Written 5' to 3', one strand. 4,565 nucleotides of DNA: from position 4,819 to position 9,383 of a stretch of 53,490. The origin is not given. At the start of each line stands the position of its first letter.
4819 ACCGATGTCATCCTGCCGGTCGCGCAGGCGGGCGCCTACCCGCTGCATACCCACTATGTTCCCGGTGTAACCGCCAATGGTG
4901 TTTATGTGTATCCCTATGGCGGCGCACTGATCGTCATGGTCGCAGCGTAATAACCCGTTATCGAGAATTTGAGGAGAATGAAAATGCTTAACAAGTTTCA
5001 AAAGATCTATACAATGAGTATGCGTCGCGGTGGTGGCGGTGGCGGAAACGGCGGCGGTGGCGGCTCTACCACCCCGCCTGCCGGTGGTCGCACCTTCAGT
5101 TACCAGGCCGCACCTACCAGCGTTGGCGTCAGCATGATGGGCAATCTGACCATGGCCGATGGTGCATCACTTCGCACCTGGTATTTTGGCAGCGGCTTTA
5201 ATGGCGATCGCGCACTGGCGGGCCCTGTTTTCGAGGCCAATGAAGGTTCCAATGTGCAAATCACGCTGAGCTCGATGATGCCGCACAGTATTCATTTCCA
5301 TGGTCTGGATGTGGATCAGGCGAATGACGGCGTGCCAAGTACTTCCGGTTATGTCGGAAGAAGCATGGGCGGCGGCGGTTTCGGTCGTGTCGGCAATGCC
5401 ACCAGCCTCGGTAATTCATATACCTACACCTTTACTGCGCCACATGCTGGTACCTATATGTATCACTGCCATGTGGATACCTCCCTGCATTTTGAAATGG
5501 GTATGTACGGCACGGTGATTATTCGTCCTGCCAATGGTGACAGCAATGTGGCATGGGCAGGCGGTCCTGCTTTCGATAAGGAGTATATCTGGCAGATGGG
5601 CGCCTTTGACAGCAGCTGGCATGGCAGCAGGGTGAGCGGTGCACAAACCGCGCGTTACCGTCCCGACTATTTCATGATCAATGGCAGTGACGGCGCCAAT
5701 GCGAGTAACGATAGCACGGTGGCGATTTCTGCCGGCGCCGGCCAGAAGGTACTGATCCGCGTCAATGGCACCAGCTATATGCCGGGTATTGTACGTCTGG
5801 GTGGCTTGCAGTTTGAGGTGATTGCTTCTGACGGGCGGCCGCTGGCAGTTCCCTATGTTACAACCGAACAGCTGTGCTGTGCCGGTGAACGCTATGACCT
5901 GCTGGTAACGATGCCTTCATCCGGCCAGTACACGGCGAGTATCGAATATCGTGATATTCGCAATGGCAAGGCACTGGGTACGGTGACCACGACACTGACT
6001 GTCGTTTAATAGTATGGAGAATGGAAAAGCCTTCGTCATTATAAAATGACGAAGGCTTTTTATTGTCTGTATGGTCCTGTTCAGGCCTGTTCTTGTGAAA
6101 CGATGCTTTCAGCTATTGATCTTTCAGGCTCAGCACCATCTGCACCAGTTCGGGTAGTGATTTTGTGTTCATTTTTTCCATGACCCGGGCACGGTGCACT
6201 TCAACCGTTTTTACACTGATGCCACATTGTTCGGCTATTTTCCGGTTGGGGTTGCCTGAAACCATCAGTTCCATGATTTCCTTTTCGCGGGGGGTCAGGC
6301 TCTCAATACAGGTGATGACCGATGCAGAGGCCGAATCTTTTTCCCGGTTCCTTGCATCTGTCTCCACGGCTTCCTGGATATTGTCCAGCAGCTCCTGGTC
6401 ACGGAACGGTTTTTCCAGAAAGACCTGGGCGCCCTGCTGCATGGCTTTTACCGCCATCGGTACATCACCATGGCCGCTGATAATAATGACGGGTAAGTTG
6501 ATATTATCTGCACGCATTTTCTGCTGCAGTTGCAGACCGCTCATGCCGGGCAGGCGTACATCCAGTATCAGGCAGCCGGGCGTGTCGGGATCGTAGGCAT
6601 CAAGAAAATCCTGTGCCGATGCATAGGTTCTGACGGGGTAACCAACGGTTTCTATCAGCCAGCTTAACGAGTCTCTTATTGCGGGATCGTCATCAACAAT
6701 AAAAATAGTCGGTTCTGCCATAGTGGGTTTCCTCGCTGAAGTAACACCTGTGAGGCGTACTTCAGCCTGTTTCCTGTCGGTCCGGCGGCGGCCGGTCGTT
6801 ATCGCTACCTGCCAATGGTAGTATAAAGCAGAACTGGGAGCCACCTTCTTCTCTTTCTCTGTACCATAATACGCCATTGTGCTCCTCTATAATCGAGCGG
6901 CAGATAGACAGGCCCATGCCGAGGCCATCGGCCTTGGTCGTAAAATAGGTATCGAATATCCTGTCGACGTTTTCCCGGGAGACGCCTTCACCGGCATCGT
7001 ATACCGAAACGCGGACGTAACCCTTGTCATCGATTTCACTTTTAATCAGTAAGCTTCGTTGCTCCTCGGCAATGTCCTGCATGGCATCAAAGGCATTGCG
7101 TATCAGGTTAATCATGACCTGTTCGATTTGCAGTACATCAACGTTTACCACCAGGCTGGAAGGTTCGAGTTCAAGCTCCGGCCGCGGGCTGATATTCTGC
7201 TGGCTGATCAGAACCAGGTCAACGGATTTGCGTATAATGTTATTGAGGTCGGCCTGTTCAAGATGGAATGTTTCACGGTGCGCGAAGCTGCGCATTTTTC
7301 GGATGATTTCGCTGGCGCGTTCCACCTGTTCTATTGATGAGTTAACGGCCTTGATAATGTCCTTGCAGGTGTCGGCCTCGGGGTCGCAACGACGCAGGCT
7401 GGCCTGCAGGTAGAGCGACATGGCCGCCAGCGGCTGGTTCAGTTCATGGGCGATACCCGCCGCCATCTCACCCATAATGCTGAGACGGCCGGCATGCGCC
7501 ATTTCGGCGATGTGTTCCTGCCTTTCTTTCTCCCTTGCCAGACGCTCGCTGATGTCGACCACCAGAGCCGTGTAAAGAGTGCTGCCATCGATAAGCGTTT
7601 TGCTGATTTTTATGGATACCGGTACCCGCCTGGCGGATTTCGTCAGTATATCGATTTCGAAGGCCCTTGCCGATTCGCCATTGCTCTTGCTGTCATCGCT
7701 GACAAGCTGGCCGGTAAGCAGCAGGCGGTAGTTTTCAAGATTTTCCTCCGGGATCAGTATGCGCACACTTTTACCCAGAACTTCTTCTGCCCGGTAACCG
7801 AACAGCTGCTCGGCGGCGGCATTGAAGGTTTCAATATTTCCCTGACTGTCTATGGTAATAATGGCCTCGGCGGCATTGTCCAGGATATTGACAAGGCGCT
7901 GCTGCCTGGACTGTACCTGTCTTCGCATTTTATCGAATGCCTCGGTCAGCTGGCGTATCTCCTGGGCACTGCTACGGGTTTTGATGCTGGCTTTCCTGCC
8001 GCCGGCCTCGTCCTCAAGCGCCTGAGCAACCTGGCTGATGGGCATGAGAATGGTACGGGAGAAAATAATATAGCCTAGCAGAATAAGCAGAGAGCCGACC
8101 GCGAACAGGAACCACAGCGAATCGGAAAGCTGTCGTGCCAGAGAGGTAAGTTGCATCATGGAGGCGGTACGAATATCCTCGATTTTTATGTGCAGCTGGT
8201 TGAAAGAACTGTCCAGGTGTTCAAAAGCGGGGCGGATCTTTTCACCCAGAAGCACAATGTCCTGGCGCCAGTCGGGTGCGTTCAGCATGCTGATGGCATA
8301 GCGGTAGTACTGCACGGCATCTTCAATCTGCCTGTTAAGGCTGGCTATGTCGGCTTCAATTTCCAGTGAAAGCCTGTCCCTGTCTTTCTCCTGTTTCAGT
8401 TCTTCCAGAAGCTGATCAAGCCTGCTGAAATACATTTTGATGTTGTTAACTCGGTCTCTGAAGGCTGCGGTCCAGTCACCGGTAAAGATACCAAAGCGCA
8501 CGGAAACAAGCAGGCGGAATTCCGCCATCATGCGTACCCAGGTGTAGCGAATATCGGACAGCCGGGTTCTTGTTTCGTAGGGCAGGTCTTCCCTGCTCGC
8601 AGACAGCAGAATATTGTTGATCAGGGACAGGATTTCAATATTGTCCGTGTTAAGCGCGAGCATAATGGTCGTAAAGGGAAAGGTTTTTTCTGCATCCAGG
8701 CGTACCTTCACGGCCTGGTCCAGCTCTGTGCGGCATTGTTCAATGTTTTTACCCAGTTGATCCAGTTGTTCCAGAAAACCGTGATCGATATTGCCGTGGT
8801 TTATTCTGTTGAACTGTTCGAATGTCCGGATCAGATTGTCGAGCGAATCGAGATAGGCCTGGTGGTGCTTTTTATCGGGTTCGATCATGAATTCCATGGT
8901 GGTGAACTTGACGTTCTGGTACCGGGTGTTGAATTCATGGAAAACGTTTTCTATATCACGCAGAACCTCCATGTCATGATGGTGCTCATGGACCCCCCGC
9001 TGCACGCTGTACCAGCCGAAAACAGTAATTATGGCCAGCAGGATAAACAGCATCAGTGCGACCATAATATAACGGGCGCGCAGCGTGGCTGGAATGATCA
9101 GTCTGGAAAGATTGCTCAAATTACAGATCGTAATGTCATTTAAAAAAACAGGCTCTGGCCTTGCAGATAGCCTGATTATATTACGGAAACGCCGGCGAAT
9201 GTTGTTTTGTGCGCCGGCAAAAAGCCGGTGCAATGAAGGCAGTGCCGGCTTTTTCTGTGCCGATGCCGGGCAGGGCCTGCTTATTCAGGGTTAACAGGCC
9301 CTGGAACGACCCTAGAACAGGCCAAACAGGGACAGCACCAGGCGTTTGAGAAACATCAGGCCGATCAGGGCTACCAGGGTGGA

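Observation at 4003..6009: Reciprocally degenerate pair of two-domain multicopper oxidases: a probable obligate heteromeric 'split' MCO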

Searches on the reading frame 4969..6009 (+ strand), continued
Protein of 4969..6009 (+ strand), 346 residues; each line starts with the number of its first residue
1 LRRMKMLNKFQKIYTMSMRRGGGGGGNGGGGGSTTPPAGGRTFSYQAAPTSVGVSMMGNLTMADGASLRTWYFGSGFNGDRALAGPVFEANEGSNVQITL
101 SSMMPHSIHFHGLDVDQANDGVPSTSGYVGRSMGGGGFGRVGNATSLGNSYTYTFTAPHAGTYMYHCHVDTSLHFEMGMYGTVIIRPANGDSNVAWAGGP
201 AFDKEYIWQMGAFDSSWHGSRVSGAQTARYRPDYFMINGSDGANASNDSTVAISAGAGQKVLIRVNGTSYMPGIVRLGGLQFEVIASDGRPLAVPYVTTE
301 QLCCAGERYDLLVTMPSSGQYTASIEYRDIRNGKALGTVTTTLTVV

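Call 25: find_encoding_contigs(protein=P0166, flank=8000, max_places=1)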
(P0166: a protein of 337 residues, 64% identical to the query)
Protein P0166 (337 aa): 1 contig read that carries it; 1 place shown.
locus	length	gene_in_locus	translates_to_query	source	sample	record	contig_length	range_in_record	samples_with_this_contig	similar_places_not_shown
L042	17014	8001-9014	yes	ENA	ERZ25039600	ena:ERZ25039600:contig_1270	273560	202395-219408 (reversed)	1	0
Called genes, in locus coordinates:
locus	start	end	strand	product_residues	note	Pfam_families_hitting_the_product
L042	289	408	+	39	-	-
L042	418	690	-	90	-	-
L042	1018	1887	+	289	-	PF00873:ACR_tran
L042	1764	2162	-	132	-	-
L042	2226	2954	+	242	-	PF00873:ACR_tran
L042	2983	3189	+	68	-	PF00873:ACR_tran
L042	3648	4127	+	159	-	PF00873:ACR_tran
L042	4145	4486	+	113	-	PF00543:P-II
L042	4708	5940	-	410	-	-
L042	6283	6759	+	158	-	PF00702:Hydrolase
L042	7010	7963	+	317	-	PF01545:Cation_efflux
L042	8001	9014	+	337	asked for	PF07731:Cu-oxidase_2, PF07732:Cu-oxidase_3, PF00394:Cu-oxidase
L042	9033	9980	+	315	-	PF07732:Cu-oxidase_3, PF07731:Cu-oxidase_2 (weak)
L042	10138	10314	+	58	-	-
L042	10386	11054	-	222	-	PF07228:SpoIIE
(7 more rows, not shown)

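Call 26: find_encoding_contigs(protein=P0131, flank=8000, max_places=1)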
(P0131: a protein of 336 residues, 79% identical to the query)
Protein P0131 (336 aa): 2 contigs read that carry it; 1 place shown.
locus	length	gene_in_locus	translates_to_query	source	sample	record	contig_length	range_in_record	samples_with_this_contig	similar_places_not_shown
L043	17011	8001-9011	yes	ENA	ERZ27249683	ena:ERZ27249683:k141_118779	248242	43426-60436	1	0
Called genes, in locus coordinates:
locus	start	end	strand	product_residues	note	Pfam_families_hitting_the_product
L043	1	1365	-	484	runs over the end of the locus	PF04174:CP_ATPgrasp_1, PF14403:CP_ATPgrasp_2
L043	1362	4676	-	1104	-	PF08379:Bact_transglu_N, PF01841:Transglut_core, PF09899:DUF2126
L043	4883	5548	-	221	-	PF11355:DUF3157 (faint)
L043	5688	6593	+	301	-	PF01545:Cation_efflux, PF16916:ZT_dimer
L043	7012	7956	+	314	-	PF07731:Cu-oxidase_2 (faint), PF07732:Cu-oxidase_3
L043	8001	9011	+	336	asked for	PF07731:Cu-oxidase_2, PF07732:Cu-oxidase_3 (weak), PF00394:Cu-oxidase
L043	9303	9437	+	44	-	-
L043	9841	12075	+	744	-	PF13581:HATPase_c_2 (faint), PF13589:HATPase_c_3, PF02518:HATPase_c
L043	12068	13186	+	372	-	-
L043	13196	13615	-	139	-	PF03852:Vsr, PF04480:DUF559 (faint), PF18741:MTES_1575 (faint)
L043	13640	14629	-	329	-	PF00145:DNA_methylase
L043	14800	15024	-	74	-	-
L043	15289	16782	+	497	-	PF02696:SelO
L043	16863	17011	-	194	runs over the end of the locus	PF04264:YceI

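Call 27: find_encoding_contigs(protein=P0146, flank=8000, max_places=1)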
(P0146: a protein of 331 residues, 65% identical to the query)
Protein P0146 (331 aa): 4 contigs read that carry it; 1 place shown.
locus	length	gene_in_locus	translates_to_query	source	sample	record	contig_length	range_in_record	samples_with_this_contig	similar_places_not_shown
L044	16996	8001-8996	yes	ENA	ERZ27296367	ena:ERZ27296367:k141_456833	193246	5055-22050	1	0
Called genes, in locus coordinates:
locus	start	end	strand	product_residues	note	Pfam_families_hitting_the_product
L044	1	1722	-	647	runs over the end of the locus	-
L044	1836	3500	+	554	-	PF13476:AAA_23 (faint), PF00005:ABC_tran, PF01926:MMR_HSR1 (faint), PF02463:SMC_N (faint), PF13238:AAA_18 (faint), PF13304:AAA_21 (faint), PF12848:ABC_tran_Xtn, PF00005:ABC_tran, +1 more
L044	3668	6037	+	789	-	PF00069:Pkinase, PF07714:PK_Tyr_Ser-Thr, PF06293:Kdo (weak), PF03109:ABC1 (weak), PF08668:HDOD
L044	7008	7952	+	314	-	PF07732:Cu-oxidase_3, PF07731:Cu-oxidase_2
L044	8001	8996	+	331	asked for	PF07731:Cu-oxidase_2, PF07732:Cu-oxidase_3, PF00127:Copper-bind (weak), PF00394:Cu-oxidase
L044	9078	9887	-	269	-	PF13180:PDZ_2, PF17820:PDZ_6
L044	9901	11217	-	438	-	PF05496:RuvB_N, PF01078:Mg_chelatase (faint), PF13191:AAA_16 (faint), PF00004:AAA, PF07728:AAA_5 (faint), PF16193:AAA_assoc_2, PF12002:MgsA_C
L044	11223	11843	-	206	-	PF03548:LolA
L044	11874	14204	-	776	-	PF13491:FtsK_4TM, PF17854:FtsK_alpha, PF01580:FtsK_SpoIIIE, PF09397:FtsK_gamma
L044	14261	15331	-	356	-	PF05222:AlaDh_PNT_N, PF01262:AlaDh_PNT_C, PF01488:Shikimate_DH (weak), PF02826:2-Hacid_dh_C (weak)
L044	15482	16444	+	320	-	PF01266:DAO (faint), PF07992:Pyr_redox_2, PF13738:Pyr_redox_3, PF00070:Pyr_redox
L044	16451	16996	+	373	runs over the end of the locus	PF04339:FemAB_like, PF13480:Acetyltransf_6 (weak)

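Call 68: find_related_loci(query=A5, collection=metagenome_contigs, flank=4000)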
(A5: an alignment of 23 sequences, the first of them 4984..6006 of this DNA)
Query A5 (341 aa) in metagenome_contigs; peptide patterns used: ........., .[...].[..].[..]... (x = any residue, [..] = any of these).
536 stretches matched a pattern; 179 encode a relative of the query (tblastn E <= 1e-3); the best 80 are kept; 80 distinct loci.
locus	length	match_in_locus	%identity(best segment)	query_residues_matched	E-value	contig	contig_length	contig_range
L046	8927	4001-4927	79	29-334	8e-155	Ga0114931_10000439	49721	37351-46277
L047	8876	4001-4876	70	38-341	2e-144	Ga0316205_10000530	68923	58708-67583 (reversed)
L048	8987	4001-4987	67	1-332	7e-142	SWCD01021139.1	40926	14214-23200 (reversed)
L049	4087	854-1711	71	36-332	4e-144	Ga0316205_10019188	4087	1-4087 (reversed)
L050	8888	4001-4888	68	37-341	1e-138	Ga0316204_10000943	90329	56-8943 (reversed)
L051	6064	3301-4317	64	1-340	1e-136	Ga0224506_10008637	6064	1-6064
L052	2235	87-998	61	29-340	1e-140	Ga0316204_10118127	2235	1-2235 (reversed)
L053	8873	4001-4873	66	36-332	1e-131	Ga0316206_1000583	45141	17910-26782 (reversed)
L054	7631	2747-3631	66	38-340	3e-130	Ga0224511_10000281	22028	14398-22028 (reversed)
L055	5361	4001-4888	66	31-332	2e-129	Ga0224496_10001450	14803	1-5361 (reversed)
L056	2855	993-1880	66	31-332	1e-134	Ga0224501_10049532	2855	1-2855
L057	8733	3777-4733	63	34-338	3e-128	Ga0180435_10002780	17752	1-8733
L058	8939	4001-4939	61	1-332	3e-127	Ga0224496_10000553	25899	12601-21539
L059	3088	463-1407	64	36-338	2e-131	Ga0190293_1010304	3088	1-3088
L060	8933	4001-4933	62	29-340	2e-126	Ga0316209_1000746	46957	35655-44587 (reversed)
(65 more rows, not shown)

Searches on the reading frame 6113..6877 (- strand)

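Call 3: search_protein_families(library=pfam, proteins=[window:6113-6877:-], max_evalue=0.01)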
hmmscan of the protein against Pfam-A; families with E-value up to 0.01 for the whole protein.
window:6113-6877:- (254 aa): 7 families
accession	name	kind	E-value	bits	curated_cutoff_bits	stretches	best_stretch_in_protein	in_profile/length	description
PF00072.30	Response_reg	-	3.4e-30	104.9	30.2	1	58-167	1-110/111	Response regulator receiver domain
PF00196.25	GerE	-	2.7e-22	78.6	23.5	1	192-248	1-57/57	Bacterial regulatory proteins, luxR family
PF08281.18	Sigma70_r4_2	-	1.2e-10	41.3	25.7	1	186-236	3-54/54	Sigma-70, region 4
PF06490.17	FleQ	-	0.0014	19.4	22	1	57-170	1-106/108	Flagellar regulatory protein FleQ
PF01408.29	GFO_IDH_MocA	-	0.0025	19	24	1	118-172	55-107/120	Oxidoreductase family, NAD-binding Rossmann fold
PF04545.22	Sigma70_r4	-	0.0072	16.3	24.1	0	190-236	1-48/50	Sigma-70, region 4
PF02978.25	SRP_SPB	-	0.0082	16.9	27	0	180-226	33-78/91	Signal peptide binding domain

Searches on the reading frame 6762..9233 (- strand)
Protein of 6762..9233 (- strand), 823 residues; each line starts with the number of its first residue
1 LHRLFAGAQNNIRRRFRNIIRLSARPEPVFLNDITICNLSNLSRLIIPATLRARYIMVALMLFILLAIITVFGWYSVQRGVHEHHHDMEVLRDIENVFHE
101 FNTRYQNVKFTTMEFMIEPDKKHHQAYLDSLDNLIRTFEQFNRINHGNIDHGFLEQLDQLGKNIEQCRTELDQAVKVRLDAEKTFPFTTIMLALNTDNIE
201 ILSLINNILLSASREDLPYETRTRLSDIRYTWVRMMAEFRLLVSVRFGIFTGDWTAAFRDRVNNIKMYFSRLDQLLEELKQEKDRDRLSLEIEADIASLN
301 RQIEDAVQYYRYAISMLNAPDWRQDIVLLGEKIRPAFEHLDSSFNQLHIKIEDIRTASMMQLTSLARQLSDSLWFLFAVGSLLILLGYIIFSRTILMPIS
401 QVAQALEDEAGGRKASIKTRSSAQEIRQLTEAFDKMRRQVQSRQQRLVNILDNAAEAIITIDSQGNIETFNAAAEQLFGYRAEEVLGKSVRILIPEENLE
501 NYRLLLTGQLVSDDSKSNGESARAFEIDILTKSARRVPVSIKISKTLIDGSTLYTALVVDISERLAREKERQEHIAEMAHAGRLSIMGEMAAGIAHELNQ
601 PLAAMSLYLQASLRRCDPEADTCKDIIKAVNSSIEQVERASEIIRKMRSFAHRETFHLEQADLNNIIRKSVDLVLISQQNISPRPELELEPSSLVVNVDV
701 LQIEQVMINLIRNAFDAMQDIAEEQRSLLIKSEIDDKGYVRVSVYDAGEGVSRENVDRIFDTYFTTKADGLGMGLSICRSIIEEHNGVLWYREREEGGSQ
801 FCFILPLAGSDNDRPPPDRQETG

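Call 3: search_protein_families(library=pfam, proteins=[window:6762-9233:-], max_evalue=0.01)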
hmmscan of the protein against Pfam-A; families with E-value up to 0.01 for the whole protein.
window:6762-9233:- (823 aa): 12 families
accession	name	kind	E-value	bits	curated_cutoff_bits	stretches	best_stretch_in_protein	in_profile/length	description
PF02518.31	HATPase_c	-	1.1e-21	77.8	26.4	1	699-808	2-110/111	Histidine kinase-, DNA gyrase B-, and HSP90-like ATPase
PF00989.32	PAS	-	2.8e-14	53.5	22.6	1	446-544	2-94/113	PAS fold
PF13426.13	PAS_9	-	4e-13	50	27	1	456-563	2-103/103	PAS domain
PF00512.31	HisKA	-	1.9e-09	37.8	26.9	1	587-654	2-64/66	His Kinase A (phospho-acceptor) domain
PF13188.13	PAS_8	-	7e-08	32.5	21.8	1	446-499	2-52/65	PAS domain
PF14501.12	HATPase_c_5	-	1.2e-06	28.8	22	1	701-793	4-90/102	GHKL domain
PF08448.16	PAS_4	-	2.3e-06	28.3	23.1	1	451-506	1-48/110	PAS fold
PF24820.1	Diguanyl_cycl_sensor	-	2.8e-05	24.5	28.1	1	453-544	4-94/109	Diguanylate cyclase-like sensor domain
PF00672.30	HAMP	-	0.001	19.8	25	1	391-441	2-52/53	HAMP domain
PF08592.16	Anthrone_oxy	-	0.0075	16.9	27.3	0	364-416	26-78/106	Anthrone oxygenase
PF17107.11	SesA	-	0.0091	16.6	26.3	0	609-649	62-101/122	N-terminal domain on NACHT_NTPase and P-loop NTPases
PF13596.12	PAS_10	-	0.0095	17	22.1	0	448-507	2-60/106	PAS domain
